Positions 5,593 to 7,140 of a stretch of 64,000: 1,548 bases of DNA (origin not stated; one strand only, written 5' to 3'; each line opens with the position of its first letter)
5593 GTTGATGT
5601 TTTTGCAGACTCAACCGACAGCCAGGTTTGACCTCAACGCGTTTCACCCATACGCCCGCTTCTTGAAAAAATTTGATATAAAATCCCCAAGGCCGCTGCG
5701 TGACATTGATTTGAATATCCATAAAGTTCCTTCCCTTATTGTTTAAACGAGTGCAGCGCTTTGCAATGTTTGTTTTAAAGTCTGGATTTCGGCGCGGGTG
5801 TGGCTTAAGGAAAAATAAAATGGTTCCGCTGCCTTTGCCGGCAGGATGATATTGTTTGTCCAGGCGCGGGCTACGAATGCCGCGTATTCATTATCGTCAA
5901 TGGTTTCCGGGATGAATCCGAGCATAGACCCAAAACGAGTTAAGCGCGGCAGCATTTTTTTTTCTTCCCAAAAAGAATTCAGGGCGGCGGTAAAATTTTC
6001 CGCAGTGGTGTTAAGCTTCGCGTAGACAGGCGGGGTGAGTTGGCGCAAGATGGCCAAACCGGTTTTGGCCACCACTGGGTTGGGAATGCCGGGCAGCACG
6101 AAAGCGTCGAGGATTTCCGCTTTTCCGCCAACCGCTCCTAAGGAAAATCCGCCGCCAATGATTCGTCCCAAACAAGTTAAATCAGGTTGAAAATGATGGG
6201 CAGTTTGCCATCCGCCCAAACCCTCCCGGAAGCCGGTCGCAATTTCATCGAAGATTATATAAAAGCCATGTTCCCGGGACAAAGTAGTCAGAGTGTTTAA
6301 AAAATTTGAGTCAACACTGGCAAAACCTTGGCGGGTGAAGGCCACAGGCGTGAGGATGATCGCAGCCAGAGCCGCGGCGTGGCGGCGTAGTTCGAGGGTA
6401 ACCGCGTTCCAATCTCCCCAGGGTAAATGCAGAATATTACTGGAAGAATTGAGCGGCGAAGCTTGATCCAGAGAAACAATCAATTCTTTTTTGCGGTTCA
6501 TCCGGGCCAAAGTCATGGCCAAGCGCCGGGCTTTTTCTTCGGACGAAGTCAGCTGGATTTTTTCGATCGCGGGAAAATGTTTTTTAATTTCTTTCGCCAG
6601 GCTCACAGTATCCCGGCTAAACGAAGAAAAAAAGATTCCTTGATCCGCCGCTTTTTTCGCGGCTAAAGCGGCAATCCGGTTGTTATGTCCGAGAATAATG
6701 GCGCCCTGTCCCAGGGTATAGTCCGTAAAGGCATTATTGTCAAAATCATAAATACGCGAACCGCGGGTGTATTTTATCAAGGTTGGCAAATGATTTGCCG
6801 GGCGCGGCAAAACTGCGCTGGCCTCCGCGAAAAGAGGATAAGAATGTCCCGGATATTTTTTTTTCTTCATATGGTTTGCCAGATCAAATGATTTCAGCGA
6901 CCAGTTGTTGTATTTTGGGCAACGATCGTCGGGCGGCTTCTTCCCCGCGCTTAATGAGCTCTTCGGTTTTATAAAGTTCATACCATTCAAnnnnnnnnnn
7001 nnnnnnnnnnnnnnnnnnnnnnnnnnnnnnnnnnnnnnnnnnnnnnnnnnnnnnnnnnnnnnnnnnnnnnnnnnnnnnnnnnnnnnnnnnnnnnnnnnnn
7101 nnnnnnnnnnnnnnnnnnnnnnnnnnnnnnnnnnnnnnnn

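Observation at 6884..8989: cNMP-binding / pseudo-ParA / patatin three-domain protein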

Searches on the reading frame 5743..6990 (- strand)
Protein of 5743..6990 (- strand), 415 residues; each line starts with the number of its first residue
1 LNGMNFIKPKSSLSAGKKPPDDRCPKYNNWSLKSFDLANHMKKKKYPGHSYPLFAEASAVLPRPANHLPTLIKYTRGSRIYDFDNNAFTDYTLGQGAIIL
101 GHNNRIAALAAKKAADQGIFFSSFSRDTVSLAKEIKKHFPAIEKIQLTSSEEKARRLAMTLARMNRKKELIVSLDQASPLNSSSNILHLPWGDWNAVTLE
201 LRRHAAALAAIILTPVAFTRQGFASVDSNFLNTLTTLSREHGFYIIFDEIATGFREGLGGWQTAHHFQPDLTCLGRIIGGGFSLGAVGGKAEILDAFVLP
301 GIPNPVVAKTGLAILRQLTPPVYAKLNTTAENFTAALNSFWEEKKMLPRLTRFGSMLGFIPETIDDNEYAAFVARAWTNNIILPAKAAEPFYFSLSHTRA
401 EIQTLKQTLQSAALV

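Call 8: search_protein_families(library=pfam, proteins=[window:5743-6990:-], max_evalue=0.001)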
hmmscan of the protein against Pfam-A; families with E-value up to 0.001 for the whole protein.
window:5743-6990:- (415 aa): 1 family
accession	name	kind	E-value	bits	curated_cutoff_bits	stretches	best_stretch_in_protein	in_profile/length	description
PF00202.27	Aminotran_3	-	9.8e-29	100.7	30.5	2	202-382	185-370/403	Aminotransferase class-III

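Call 77: search_protein_families(library=ncbifam, proteins=[window:5743-6870:-], max_evalue=1e-10)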
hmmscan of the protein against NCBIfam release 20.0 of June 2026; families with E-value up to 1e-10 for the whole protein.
window:5743-6870:- (375 aa): 36 families (the best 25 are shown)
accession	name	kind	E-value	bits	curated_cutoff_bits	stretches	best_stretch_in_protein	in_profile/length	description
NF000818.0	PRK00062.1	subfamily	2.4e-54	184.7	398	2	142-372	174-423/429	glutamate-1-semialdehyde 2,1-aminomutase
TIGR00713.1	hemL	equivalog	1.1e-49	169.3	527.3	2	141-369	169-416/423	glutamate-1-semialdehyde 2,1-aminomutase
NF009055.0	PRK12389.1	equivalog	7e-41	140.2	637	2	142-363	175-415/431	glutamate-1-semialdehyde 2,1-aminomutase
NF041362.1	GntE_guanitoxin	equivalog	4.2e-35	121.1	525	2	30-134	36-140/426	guanitoxin biosynthesis PLP-dependent transaminase GntE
NF004856.0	PRK06209.1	equivalog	1.3e-30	106.3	486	1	27-255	39-280/450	glutamate-1-semialdehyde 2,1-aminomutase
NF005453.0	PRK07046.1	subfamily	3.7e-24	85.1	425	1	149-253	202-302/453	transaminase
NF001864.0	PRK00615.1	equivalog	1.2e-22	80.1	706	1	144-359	178-412/433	glutamate-1-semialdehyde aminotransferase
NF049976.1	AmadipTransam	equivalog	6.1e-21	74.8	650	1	164-328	187-359/416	2-aminoadipate transaminase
TIGR00707.1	argD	subfamily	3e-18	65.8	410.05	1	144-320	150-328/381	acetylornithine/succinylornithine family transaminase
NF004714.0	PRK06058.1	subfamily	1.1e-17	63.9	639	1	165-316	221-378/447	4-aminobutyrate--2-oxoglutarate transaminase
NF005993.0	PRK08117.1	subfamily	3.2e-17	62.2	574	1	163-318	203-364/433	aspartate aminotransferase family protein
NF004426.0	PRK05769.1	equivalog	1.2e-16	60.6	552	0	166-310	220-368/441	acetyl ornithine aminotransferase family protein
NF006228.0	PRK08360.1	equivalog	1.3e-16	60.3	608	0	164-278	201-320/443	aspartate aminotransferase family protein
NF002874.0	PRK03244.1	equivalog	5e-16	58.5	457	1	144-296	163-318/399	acetylornithine transaminase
TIGR00508.1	bioA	equivalog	6e-16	58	405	1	157-258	185-288/419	adenosylmethionine--8-amino-7-oxononanoate transaminase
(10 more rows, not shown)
